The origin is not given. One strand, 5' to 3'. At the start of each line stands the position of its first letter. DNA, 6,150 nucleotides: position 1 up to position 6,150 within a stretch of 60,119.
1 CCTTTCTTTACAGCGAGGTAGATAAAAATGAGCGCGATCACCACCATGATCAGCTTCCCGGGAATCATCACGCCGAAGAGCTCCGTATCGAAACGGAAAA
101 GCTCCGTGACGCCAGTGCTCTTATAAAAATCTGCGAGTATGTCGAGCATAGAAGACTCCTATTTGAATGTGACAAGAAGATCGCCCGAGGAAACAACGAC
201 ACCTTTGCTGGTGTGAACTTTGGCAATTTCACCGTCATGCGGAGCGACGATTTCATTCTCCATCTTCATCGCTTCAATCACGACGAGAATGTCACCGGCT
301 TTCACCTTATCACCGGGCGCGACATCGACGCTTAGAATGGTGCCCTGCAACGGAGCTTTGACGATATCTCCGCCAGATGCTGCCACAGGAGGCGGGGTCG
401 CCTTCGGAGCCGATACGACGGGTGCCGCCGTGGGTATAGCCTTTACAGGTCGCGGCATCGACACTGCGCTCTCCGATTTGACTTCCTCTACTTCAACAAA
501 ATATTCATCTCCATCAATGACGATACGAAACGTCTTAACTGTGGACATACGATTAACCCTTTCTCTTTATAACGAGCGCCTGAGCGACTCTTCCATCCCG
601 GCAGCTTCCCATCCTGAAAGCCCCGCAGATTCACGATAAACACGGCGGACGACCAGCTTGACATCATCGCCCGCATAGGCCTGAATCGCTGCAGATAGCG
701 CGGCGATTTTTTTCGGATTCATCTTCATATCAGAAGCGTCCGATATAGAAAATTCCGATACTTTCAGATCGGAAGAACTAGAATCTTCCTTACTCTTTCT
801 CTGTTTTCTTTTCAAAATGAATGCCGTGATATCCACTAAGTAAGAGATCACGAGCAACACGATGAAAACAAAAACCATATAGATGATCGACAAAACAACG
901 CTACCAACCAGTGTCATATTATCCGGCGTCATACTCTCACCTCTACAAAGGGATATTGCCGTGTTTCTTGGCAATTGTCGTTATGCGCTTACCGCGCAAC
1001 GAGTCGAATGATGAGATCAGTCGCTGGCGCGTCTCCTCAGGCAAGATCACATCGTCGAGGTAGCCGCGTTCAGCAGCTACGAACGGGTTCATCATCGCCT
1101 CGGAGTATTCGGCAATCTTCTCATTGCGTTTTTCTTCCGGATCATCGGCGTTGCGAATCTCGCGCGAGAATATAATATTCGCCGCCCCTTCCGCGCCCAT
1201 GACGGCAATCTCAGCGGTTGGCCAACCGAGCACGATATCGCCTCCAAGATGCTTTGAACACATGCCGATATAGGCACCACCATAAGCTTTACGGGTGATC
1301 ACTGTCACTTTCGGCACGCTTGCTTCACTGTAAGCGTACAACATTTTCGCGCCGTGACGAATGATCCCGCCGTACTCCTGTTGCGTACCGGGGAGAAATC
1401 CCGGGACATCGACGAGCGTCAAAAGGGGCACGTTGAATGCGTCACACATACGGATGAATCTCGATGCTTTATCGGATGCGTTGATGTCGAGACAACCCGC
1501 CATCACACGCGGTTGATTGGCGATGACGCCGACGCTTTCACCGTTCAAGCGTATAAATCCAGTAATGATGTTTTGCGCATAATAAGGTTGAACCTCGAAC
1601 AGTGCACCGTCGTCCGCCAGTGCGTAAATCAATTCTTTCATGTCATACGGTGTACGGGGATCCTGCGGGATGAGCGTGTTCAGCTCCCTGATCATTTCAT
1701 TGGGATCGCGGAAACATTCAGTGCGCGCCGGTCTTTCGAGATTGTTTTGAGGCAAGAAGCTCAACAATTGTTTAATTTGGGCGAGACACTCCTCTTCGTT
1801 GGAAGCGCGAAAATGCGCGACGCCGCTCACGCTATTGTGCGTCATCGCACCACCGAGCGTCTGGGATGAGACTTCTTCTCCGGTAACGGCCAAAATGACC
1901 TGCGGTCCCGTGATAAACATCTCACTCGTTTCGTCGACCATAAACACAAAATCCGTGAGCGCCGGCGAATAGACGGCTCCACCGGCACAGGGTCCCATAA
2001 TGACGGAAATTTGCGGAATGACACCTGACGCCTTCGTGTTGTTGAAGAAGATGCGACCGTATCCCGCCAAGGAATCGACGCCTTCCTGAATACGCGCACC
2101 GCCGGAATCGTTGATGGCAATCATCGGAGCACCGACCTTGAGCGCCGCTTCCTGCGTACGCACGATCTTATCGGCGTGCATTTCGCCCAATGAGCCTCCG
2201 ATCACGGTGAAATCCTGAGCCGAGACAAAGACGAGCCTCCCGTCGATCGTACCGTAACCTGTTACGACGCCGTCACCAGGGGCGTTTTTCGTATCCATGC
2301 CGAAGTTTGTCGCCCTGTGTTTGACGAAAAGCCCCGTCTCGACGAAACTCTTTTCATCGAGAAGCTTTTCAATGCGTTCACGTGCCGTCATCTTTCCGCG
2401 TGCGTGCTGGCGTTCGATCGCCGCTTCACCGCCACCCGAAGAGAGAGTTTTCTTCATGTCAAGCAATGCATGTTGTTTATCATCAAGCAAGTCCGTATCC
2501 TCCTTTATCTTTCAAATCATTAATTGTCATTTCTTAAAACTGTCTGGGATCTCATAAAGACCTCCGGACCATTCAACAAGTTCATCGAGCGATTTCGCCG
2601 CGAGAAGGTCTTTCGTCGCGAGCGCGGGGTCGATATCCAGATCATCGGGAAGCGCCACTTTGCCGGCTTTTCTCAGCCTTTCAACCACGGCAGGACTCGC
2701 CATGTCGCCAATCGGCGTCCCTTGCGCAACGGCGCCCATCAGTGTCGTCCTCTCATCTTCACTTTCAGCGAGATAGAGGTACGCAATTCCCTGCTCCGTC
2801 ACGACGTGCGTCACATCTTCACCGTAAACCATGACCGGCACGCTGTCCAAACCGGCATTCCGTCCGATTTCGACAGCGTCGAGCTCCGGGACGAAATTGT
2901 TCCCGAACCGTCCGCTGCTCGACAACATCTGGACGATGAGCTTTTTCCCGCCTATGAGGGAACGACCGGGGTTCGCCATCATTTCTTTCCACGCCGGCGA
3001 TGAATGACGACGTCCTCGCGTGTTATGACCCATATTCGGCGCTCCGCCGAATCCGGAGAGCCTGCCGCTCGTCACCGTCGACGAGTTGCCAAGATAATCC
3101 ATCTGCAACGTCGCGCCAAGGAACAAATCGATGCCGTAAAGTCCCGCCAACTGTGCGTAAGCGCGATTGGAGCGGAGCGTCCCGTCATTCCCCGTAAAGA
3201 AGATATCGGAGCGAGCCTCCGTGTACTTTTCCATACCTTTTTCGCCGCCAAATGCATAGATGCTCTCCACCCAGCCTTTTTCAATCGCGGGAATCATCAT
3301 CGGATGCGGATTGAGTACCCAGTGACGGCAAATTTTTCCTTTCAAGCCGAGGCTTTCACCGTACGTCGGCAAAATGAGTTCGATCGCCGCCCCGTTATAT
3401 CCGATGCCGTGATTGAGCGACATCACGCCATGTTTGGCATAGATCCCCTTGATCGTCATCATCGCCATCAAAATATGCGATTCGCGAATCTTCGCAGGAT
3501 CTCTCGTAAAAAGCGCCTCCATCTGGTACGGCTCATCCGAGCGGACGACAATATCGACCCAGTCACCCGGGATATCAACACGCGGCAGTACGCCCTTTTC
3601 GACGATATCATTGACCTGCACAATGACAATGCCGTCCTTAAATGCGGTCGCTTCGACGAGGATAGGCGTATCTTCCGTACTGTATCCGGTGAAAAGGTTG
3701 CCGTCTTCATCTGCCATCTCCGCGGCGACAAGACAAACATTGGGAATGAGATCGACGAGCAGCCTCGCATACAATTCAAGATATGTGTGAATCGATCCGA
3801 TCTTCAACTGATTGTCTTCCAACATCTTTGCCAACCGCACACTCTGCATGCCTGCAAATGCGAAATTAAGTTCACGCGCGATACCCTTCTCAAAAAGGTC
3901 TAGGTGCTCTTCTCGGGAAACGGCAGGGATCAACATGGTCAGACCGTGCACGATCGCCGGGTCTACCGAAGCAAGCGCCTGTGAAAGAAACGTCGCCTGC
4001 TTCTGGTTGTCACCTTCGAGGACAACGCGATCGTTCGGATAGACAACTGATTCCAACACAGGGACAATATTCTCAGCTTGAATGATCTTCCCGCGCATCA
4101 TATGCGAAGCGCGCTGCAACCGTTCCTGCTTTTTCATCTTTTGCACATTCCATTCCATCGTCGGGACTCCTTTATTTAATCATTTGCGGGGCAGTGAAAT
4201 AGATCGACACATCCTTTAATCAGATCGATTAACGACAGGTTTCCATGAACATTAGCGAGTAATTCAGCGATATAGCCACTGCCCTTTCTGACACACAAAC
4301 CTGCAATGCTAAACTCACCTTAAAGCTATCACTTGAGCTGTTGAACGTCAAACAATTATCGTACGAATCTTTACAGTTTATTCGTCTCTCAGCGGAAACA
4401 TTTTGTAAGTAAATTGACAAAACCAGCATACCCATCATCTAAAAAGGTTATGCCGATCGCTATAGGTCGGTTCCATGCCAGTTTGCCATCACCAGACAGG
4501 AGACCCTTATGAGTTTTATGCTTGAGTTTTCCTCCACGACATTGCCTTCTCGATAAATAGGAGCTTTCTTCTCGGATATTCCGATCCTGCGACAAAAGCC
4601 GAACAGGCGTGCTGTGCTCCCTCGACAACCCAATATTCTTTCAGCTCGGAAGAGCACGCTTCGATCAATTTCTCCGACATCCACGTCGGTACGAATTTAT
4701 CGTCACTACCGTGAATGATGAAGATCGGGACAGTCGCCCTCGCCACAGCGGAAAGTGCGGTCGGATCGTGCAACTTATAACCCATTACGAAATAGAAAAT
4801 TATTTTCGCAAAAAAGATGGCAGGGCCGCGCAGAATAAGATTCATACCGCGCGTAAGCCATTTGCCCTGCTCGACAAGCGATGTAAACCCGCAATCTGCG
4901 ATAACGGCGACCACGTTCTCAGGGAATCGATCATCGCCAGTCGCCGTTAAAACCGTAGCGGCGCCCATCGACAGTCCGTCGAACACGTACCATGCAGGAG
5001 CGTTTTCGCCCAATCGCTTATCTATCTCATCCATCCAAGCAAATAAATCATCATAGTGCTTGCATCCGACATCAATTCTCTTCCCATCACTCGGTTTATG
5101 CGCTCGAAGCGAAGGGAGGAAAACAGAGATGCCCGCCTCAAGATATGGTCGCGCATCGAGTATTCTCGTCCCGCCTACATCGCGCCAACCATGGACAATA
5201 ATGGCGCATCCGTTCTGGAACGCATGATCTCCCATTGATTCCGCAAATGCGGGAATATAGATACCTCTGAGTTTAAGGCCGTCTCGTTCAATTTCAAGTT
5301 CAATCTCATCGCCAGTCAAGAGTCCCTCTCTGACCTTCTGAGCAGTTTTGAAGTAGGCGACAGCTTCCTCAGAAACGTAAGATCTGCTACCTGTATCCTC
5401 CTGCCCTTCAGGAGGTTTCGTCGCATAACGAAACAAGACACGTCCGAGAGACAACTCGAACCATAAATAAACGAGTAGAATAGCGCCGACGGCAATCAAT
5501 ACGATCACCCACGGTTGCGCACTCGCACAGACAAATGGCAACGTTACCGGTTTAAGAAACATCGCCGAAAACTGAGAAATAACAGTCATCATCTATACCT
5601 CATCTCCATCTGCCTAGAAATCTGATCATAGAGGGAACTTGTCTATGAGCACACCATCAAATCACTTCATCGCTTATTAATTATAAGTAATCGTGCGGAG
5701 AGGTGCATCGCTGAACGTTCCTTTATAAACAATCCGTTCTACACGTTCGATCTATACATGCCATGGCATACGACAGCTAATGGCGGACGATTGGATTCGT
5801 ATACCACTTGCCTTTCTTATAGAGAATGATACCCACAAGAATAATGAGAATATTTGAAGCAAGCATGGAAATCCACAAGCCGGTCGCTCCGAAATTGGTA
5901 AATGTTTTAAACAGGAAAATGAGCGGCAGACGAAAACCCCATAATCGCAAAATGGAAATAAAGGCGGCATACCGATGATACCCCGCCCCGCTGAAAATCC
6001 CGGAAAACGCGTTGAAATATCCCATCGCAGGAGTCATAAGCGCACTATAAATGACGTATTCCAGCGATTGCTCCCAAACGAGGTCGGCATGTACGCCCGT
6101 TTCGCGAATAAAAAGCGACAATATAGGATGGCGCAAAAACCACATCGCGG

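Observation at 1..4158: MdcA-type malonate transferase in one operon with an Mmd-type biotin/Na+ decarboxylase: candidate hybrid malonate-decarboxylating sodium pump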

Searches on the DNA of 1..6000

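Call 47: search_rna_families(source=window, start=1, end=6000, threshold=evalue, max_evalue=1)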
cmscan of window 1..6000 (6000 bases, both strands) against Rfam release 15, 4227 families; matches with E-value up to 1: 2.
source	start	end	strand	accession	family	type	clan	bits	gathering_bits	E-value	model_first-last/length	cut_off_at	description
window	221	307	-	RF01706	Gut-1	Gene; sRNA;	-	21.7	50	0.92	1-77/77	no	Gut-1 RNA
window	3881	3934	+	RF01370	CRISPR-DR57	Gene; CRISPR;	-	20.8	39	0.57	1-37/37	no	CRISPR RNA direct repeat element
